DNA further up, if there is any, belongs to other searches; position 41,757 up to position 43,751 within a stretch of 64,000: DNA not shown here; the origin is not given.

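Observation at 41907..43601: GlpX-like phosphatase domain embedded in a 564-aa protein with an internal lipoprotein-type signal and a long C-terminal extension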

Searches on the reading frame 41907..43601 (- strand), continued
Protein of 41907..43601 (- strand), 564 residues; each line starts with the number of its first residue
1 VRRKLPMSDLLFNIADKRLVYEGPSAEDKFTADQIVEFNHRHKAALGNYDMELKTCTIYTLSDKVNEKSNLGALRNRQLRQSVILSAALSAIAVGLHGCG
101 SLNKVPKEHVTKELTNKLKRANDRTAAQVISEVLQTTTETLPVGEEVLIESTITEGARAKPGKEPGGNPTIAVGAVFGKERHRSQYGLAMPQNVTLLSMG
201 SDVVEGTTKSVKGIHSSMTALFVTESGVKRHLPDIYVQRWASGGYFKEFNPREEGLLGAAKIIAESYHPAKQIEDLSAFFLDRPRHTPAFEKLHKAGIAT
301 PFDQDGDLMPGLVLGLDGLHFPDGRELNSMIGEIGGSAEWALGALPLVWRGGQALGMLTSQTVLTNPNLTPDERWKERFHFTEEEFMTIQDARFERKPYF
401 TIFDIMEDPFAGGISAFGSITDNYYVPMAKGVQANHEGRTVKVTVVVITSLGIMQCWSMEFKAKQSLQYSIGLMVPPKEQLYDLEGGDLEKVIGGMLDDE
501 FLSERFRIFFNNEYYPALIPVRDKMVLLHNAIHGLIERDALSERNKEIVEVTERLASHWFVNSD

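Call 24: predict_structure(alignment_id=A1)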
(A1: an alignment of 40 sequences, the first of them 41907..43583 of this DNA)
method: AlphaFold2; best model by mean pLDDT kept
length: 558 residues; sequences in the alignment: 40
mean_pLDDT: 76.3   pTM: 0.82
mean pLDDT of the five models: 76.3, 74.1, 69.1, 69.1, 68.9
residues with pLDDT >= 90: 163; 70-90: 233; 50-70: 76; < 50: 86
segments of 3 or more residues with pLDDT < 50: 149-163, 224-237, 329-360, 369-392
pLDDT, mean of each block of 10 residues (from residue 1): 75 83 97 97 97 86 84 95 94 87 86 86 92 91 69 34 54 86 84 67 74 83 48 49 63 78 71 74 84 78 68 80 56 42 36 40 55 39 37 56 80 86 91 96 85 97 94 90 96 93 86 81 86 80 95 82
secondary structure, 60 per line:
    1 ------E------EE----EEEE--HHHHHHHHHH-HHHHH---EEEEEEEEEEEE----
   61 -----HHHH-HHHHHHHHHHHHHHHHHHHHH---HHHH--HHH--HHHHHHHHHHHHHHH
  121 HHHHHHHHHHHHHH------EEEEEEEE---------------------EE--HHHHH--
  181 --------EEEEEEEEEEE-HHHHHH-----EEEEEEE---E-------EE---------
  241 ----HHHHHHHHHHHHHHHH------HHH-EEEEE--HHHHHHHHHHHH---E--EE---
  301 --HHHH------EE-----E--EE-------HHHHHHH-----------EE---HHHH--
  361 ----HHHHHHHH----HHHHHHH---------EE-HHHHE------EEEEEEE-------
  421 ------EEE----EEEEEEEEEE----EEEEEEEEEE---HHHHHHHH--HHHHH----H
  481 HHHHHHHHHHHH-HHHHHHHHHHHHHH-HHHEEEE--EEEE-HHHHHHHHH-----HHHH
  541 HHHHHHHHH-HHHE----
elements in order: E20-23 H26-35 H37-41 E45-56 H66-69 H71-91 H95-98 H106-134 E141-148 H174-178 E189-199 H201-206 E212-218 H245-260 E271-275 H278-289 H303-306 H332-338 H355-358 H365-372 H377-383 H396-399 E407-413 E427-429 E434-443 E448-457 H461-468 H471-475 H480-492 H494-507 E512-515 E518-521 H523-531 H537-549

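Call 27: search_protein_families(library=pfam, proteins=[P0149, P0122, P0129, P0130, P0133, P0137, P0140, P0143, P0145], max_evalue=0.01)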
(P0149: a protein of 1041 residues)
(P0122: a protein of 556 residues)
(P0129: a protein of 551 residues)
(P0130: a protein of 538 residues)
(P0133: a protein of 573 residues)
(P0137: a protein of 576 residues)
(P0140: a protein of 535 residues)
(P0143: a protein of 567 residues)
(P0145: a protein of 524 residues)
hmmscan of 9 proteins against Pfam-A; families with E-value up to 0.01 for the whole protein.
P0149 (1041 aa): 1 family
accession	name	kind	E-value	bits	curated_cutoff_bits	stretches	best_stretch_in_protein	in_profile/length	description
PF03320.18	FBPase_glpX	-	1.5e-05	24.5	27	1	613-769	56-195/307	Bacterial fructose-1,6-bisphosphatase, glpX-encoded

P0122 (556 aa): 1 family
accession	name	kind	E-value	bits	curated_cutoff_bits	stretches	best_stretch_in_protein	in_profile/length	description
PF03320.18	FBPase_glpX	-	8e-11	41.8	27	1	190-417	78-274/307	Bacterial fructose-1,6-bisphosphatase, glpX-encoded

P0129 (551 aa): 1 family
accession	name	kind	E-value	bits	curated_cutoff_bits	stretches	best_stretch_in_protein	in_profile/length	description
PF03320.18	FBPase_glpX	-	1.1e-24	87.3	27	1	126-404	25-260/307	Bacterial fructose-1,6-bisphosphatase, glpX-encoded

P0130 (538 aa): 1 family
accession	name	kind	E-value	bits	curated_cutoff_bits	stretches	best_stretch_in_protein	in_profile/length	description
PF03320.18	FBPase_glpX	-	9.1e-14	51.5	27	1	173-375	76-259/307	Bacterial fructose-1,6-bisphosphatase, glpX-encoded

P0133 (573 aa): 1 family
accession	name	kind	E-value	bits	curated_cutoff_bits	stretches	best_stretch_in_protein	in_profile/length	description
PF03320.18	FBPase_glpX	-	3.2e-14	53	27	1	201-440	77-284/307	Bacterial fructose-1,6-bisphosphatase, glpX-encoded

P0137 (576 aa): 1 family
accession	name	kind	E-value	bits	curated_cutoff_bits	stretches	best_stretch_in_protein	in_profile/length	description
PF03320.18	FBPase_glpX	-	1.5e-14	54.1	27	1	187-388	78-260/307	Bacterial fructose-1,6-bisphosphatase, glpX-encoded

P0140 (535 aa): 1 family
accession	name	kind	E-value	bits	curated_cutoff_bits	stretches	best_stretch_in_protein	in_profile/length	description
PF03320.18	FBPase_glpX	-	8.9e-20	71.2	27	1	123-406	27-280/307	Bacterial fructose-1,6-bisphosphatase, glpX-encoded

P0143 (567 aa): 2 families
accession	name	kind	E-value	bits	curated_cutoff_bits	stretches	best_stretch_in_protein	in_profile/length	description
PF03320.18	FBPase_glpX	-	1.4e-10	41.1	27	1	153-322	55-215/307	Bacterial fructose-1,6-bisphosphatase, glpX-encoded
PF22461.2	SLBB_2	-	3.7e-05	24.2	27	1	224-263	11-50/79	SLBB domain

P0145 (524 aa): 1 family
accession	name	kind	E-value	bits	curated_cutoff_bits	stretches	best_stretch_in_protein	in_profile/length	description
PF03320.18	FBPase_glpX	-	1.9e-14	53.7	27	1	150-371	56-260/307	Bacterial fructose-1,6-bisphosphatase, glpX-encoded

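Call 28: fold_search(model_id=the predicted structure, library=pdb)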
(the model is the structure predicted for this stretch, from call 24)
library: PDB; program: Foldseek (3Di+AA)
matches with E <= 10: 1222; with E <= 0.001: 23
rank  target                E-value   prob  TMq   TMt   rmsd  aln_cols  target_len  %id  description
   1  3roj_D                7.8e-14  1.00  0.47  0.70   5.9       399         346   18  D-fructose 1,6-bisphosphatase class 2/sedoheptulose 1,7-bisphosphatase of Synechocystis sp. PCC 6803 (released 2012-05-02)
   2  3roj_A                1.3e-13  1.00  0.46  0.70   5.9       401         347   19  D-fructose 1,6-bisphosphatase class 2/sedoheptulose 1,7-bisphosphatase of Synechocystis sp. PCC 6803 (released 2012-05-02)
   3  3rpl_B                1.8e-13  1.00  0.47  0.71   5.7       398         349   18  D-fructose 1,6-bisphosphatase class 2/sedoheptulose 1,7-bisphosphatase of Synechocystis sp. PCC 6803 in complex with F (released 2012-05-02)
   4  7txg_D                2.0e-13  1.00  0.45  0.73   4.8       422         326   19  Structure of the Class II Fructose-1,6-Bisphosphatase from Francisella tularensis with native Mn++ divalent cation and (released 2023-06-28)
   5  3roj_B                2.7e-13  1.00  0.47  0.71   5.8       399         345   18  D-fructose 1,6-bisphosphatase class 2/sedoheptulose 1,7-bisphosphatase of Synechocystis sp. PCC 6803 (released 2012-05-02)
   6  7js3_A                3.0e-13  1.00  0.40  0.63   6.9       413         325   19  Structure of the Class II Fructose-1,6-Bisphophatase from Francisella tularensis (released 2020-11-04)
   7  2r8t                  4.6e-13  1.00  0.45  0.74   5.0       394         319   17  Crystal structure of the fructose 1,6-bisphosphatase GlpX from E.coli in the complex with fructose 1,6-bisphosphate (released 2008-08-19)
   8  5a5l                  4.9e-13  1.00  0.48  0.75   5.0       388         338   18  Structure of dual function FBPase SBPase from Thermosynechococcus elongatus (released 2015-10-14)
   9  7txb_B                4.9e-13  1.00  0.43  0.74   4.9       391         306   14  Structure of the Class II Fructose-1,6-Bisphophatase from Mycobacterium tuberculosis complexed with substrate F1,6BP (released 2023-06-28)
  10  3d1r                  5.2e-13  1.00  0.43  0.69   5.7       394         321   17  Structure of E. coli GlpX with its substrate fructose 1,6-bisphosphate (released 2008-12-23)
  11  7txa_D                6.4e-13  1.00  0.43  0.70   5.6       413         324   20  Structure of the Class II Fructose-1,6-Bisphophatase from Francisella tularensis complexed with native metal cofactor  (released 2023-06-28)
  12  3bih                  7.5e-13  1.00  0.44  0.70   5.6       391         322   17  Crystal structure of fructose-1,6-bisphosphatase from E.coli GlpX (released 2008-12-09)
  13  3big                  1.0e-12  1.00  0.44  0.71   5.6       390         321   17  Crystal structure of the fructose-1,6-bisphosphatase GlpX from E.coli in complex with inorganic phosphate (released 2008-12-09)
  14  7txa_1                1.2e-12  1.00  0.43  0.69   5.8       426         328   18  Structure of the Class II Fructose-1,6-Bisphophatase from Francisella tularensis complexed with native metal cofactor  (released 2023-06-28)
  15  8g5w_D                1.5e-12  1.00  0.43  0.69   5.7       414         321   18  Structure of the Class II Fructose-1,6-Bisphophatase from Francisella tularensis complexed with native metal cofactor  (released 2023-06-28)
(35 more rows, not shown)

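Call 32: find_encoding_contigs(protein=P0118, flank=8000, max_places=3)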
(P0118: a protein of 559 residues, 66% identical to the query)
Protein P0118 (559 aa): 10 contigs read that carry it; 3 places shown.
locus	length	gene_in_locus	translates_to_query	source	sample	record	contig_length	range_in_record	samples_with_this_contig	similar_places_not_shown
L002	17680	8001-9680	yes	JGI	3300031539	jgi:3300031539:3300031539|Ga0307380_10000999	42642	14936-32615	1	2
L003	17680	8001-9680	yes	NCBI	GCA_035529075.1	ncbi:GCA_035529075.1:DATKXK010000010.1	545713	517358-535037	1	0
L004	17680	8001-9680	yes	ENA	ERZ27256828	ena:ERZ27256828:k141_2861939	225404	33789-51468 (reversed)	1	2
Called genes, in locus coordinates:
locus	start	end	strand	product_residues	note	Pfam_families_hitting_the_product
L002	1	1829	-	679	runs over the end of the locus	PF09699:Paired_CXXCH_1 (faint), PF14522:Cytochrome_C7 (faint), PF02085:Cytochrom_CIII (faint), PF14537:Cytochrom_c3_2 (faint), PF01292:Ni_hydr_CYTB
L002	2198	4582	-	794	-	PF01578:Cytochrom_C_asm, PF05140:ResB (faint), PF16327:CcmF_C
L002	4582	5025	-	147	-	PF03100:CcmE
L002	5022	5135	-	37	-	PF20077:CcmD_alt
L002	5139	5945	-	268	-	PF01578:Cytochrom_C_asm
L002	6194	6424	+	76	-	-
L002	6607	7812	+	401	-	PF00365:PFK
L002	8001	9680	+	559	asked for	PF03320:FBPase_glpX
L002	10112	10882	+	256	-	-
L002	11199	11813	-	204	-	PF01726:LexA_DNA_bind, PF00717:Peptidase_S24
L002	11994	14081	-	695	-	PF00009:GTP_EFTU, PF22042:EF-G_D2, PF03144:GTP_EFTU_D2, PF14492:EFG_III, PF16658:RF3_C (faint), PF03764:EFG_IV, PF00679:EFG_C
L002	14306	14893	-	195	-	PF04264:YceI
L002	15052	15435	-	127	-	-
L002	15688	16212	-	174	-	PF00588:SpoU_methylase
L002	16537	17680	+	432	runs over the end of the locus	PF13205:Big_5, PF17957:Big_7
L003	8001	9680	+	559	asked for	PF03320:FBPase_glpX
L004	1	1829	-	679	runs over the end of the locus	PF09699:Paired_CXXCH_1 (faint), PF14522:Cytochrome_C7 (faint), PF02085:Cytochrom_CIII (faint), PF14537:Cytochrom_c3_2 (faint), PF01292:Ni_hydr_CYTB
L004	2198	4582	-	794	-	PF01578:Cytochrom_C_asm, PF05140:ResB (faint), PF16327:CcmF_C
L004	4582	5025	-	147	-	PF03100:CcmE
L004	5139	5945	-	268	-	PF01578:Cytochrom_C_asm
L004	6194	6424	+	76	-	-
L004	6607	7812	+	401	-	PF00365:PFK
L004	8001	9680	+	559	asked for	PF03320:FBPase_glpX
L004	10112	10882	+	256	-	-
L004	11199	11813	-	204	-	PF01726:LexA_DNA_bind, PF00717:Peptidase_S24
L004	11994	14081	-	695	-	PF00009:GTP_EFTU, PF22042:EF-G_D2, PF03144:GTP_EFTU_D2, PF14492:EFG_III, PF16658:RF3_C (faint), PF03764:EFG_IV, PF00679:EFG_C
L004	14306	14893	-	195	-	PF04264:YceI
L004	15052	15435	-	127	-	-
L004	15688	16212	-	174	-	PF00588:SpoU_methylase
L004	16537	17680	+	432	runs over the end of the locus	PF13205:Big_5, PF17957:Big_7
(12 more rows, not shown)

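Call 33: find_encoding_contigs(protein=P0027, flank=8000, max_places=2)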
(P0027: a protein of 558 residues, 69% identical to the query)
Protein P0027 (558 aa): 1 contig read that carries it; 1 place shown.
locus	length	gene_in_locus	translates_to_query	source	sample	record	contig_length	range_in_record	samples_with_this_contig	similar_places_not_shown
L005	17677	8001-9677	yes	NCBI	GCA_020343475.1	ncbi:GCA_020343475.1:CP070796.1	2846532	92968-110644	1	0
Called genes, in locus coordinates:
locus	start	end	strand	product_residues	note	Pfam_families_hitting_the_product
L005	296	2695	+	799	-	PF00082:Peptidase_S8, PF18911:PKD_4, PF00801:PKD, PF00404:Dockerin_1 (weak)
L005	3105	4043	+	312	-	PF13585:CHU_C (weak), PF13860:FlgD_ig, PF18962:Por_Secre_tail (weak)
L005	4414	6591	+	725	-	PF01301:Glyco_hydro_35, PF02449:Glyco_hydro_42, PF22369:GLMA_2nd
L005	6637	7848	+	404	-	PF01019:G_glu_transpept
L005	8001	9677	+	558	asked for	PF03320:FBPase_glpX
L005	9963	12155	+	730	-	PF00112:Peptidase_C1, PF18560:Lectin_like, PF00801:PKD, PF18911:PKD_4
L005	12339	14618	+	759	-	PF05345:He_PIG, PF00404:Dockerin_1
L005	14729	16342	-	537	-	PF13187:Fer4_9 (faint), PF13534:Fer4_17 (faint), PF13237:Fer4_10 (faint), PF00037:Fer4 (faint), PF12837:Fer4_6 (faint), PF13183:Fer4_8, PF02754:CCG (weak)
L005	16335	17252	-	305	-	-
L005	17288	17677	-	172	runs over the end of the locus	PF02082:Rrf2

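Call 34: find_encoding_contigs(protein=P0009, flank=6000, max_places=1)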
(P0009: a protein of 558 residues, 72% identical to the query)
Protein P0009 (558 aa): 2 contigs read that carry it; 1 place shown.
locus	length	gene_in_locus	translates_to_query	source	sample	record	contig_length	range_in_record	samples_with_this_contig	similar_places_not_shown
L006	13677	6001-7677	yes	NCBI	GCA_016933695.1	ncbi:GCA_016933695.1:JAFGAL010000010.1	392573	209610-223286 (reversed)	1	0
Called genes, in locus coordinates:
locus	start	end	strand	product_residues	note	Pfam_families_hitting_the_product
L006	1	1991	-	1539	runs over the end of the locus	PF13385:Laminin_G_3 (faint), PF00404:Dockerin_1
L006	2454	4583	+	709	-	PF01640:Peptidase_C10, PF00801:PKD, PF18911:PKD_4, PF00404:Dockerin_1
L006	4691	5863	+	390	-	PF04165:DUF401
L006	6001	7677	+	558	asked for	PF03320:FBPase_glpX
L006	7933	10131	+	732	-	PF00112:Peptidase_C1, PF18560:Lectin_like, PF00801:PKD, PF18911:PKD_4, PF00404:Dockerin_1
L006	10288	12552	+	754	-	PF05345:He_PIG (weak)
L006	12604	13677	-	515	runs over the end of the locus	PF00989:PAS (faint), PF13188:PAS_8 (faint), PF08448:PAS_4 (weak), PF13426:PAS_9 (weak), PF08448:PAS_4, PF13426:PAS_9, PF02518:HATPase_c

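Call 35: find_encoding_contigs(protein=P0014, flank=6000, max_places=1)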
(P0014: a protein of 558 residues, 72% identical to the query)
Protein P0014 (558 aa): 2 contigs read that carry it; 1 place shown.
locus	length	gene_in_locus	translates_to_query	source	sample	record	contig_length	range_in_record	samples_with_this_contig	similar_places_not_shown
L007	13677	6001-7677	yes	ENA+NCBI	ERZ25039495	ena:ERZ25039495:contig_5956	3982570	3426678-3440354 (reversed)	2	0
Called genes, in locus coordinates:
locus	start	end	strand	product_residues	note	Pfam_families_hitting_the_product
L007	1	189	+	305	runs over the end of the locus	-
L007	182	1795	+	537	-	PF13187:Fer4_9 (faint), PF13534:Fer4_17 (faint), PF00037:Fer4 (faint), PF13237:Fer4_10 (faint), PF13183:Fer4_8, PF02754:CCG (weak)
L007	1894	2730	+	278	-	PF00149:Metallophos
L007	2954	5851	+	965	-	PF17152:CHASE8, PF00672:HAMP (weak), PF08448:PAS_4 (weak), PF13426:PAS_9 (weak), PF00512:HisKA, PF02518:HATPase_c, PF00072:Response_reg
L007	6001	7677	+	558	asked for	PF03320:FBPase_glpX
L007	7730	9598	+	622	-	-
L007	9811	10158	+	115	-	-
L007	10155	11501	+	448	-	PF02366:PMT (weak), PF13231:PMT_2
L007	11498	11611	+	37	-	-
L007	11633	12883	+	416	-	PF25990:Beta-barrel_YknX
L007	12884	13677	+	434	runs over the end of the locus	PF12704:MacB_PCD, PF02687:FtsX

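Call 36: find_encoding_contigs(protein=P0111, flank=6000, max_places=1)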
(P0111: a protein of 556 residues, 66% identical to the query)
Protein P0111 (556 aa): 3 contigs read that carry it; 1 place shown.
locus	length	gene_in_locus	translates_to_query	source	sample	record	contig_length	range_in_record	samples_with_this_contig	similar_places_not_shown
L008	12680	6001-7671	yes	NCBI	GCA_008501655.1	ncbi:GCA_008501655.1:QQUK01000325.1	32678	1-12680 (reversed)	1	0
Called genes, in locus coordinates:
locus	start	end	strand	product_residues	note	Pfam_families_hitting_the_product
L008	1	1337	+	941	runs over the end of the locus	PF00246:Peptidase_M14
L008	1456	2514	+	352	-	PF01073:3Beta_HSD, PF01370:Epimerase, PF02719:Polysacc_synt_2, PF04321:RmlD_sub_bind, PF13460:NAD_binding_10, PF16363:GDP_Man_Dehyd, PF07993:NAD_binding_4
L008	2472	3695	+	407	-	PF12796:Ank_2, PF00023:Ank (weak), PF13637:Ank_4 (weak), PF12796:Ank_2, PF13637:Ank_4 (weak), PF00023:Ank, PF12796:Ank_2, PF13637:Ank_4, +4 more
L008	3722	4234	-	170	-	PF07853:DUF1648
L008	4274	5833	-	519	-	PF01841:Transglut_core (weak)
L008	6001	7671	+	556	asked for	PF03320:FBPase_glpX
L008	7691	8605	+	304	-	PF04452:Methyltrans_RNA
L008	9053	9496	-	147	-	PF00578:AhpC-TSA, PF10417:1-cysPrx_C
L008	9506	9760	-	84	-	PF00578:AhpC-TSA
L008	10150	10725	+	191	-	PF04542:Sigma70_r2, PF08281:Sigma70_r4_2, PF04545:Sigma70_r4 (weak)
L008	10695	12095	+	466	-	PF13860:FlgD_ig, PF18962:Por_Secre_tail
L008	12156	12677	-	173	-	-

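Call 37: find_encoding_contigs(protein=P0080, flank=6000, max_places=1)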
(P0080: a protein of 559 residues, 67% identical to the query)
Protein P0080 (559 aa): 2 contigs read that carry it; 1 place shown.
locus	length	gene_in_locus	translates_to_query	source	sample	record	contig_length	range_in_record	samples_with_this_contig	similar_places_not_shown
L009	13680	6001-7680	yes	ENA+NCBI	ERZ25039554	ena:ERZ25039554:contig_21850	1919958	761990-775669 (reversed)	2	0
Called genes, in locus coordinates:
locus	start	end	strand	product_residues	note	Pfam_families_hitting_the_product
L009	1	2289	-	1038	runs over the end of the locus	-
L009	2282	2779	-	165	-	-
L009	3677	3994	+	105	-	-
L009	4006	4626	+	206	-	-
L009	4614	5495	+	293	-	PF00989:PAS, PF08448:PAS_4 (weak), PF13188:PAS_8 (weak), PF13426:PAS_9, PF08447:PAS_3 (weak), PF00196:GerE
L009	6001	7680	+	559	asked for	PF03320:FBPase_glpX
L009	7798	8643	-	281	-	PF01940:DUF92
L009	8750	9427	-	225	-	PF14334:DUF4390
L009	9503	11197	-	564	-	PF18939:DUF5686 (weak), PF01103:Omp85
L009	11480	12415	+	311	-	PF19777:DUF6263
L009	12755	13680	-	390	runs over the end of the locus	PF02074:Peptidase_M32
